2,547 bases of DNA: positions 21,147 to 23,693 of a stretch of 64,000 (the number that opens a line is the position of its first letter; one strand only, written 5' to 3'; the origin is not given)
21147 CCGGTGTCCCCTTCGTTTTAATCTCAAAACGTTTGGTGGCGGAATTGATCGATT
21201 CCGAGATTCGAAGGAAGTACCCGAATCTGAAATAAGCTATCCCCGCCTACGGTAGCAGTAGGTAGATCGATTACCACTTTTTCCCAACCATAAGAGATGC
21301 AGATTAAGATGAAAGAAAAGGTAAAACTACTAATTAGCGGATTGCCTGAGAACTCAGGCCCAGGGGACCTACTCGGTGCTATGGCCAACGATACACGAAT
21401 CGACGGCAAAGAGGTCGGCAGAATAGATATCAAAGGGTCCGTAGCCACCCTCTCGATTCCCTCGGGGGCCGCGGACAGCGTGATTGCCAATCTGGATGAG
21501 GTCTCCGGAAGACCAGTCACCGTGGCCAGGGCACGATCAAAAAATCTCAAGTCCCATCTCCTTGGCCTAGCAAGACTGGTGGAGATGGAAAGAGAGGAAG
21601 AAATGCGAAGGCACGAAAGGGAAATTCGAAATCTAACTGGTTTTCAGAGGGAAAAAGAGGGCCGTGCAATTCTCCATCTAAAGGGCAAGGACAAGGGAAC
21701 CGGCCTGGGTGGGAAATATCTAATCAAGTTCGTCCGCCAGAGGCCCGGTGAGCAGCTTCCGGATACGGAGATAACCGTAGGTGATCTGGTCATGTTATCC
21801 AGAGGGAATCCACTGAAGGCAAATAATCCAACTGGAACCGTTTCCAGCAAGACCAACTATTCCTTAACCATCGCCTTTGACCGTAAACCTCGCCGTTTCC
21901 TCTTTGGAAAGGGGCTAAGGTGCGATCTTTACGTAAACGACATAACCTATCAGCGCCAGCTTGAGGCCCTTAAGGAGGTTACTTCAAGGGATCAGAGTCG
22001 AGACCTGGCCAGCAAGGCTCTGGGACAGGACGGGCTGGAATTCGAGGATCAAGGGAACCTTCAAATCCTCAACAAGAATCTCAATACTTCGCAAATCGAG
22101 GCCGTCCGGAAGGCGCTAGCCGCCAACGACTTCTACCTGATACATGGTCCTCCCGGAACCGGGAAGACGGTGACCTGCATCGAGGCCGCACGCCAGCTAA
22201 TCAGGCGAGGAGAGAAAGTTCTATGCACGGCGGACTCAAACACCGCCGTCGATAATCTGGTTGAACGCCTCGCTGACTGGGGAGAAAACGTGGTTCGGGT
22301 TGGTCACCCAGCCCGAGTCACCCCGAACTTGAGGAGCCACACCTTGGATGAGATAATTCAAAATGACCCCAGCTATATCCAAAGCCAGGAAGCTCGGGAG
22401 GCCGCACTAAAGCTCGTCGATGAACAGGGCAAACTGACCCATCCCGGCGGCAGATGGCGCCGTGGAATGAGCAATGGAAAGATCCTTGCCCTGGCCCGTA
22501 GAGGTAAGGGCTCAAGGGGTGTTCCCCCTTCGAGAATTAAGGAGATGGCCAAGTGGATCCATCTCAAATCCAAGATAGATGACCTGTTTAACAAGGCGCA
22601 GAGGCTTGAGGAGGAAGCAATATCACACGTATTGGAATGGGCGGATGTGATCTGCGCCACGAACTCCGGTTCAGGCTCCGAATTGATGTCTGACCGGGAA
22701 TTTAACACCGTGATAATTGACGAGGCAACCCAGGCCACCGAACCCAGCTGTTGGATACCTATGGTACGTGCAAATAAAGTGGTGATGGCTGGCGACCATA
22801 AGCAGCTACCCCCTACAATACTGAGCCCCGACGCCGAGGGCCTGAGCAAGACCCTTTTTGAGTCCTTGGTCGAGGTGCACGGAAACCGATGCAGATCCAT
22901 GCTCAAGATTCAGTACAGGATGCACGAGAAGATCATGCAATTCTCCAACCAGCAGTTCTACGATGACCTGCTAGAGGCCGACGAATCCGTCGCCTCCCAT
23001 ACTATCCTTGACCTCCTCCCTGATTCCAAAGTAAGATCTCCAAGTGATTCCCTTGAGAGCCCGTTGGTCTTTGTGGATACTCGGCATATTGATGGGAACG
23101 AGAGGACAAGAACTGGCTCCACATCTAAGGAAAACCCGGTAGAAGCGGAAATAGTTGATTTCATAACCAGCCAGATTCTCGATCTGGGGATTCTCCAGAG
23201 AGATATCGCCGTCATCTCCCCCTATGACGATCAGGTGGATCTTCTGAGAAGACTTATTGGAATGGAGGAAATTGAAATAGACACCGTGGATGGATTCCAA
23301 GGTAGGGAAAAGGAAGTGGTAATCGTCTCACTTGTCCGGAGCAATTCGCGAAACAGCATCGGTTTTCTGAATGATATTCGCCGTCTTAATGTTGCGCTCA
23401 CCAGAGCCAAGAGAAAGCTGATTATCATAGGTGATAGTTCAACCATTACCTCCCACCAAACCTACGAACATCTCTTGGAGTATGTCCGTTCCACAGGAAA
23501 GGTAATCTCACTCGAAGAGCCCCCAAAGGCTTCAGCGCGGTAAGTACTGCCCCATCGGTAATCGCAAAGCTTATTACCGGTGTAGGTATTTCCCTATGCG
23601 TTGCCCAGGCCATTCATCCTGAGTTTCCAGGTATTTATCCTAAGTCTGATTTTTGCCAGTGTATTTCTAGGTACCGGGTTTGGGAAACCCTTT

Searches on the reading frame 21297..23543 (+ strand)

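Call 93: search_protein_families(library=pfam, proteins=[window:21297-23543:+], max_evalue=0.00001)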
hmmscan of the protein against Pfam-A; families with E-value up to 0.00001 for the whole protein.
window:21297-23543:+ (748 aa): 8 families
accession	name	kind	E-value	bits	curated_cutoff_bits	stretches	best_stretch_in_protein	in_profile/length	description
PF13086.12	AAA_11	-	7e-64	216.5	27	1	261-510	1-256/257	AAA domain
PF13087.12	AAA_12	-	1.3e-60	204.8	27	1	516-714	1-194/195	AAA domain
PF13604.12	AAA_30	-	3.3e-16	60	27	1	262-381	2-101/191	AAA domain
PF21138.3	SMUBP-2_HCS1_1B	-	7.2e-12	45.7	27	1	94-198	7-113/129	Helicase SMUBP-2/HCS1, 1B domain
PF03880.21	DbpA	-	1.1e-10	41.8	25.6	1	21-76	13-70/72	DbpA RNA binding domain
PF13245.12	AAA_19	-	1.3e-10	42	25.1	1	266-506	1-131/134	AAA domain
PF01443.25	Viral_helicase1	-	1.1e-08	35.6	21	0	657-711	178-227/228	Viral superfamily 1 RNA helicase core domain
PF04851.21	ResIII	-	3.6e-07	30.7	22.5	1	260-332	2-80/164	Type III restriction enzyme, res subunit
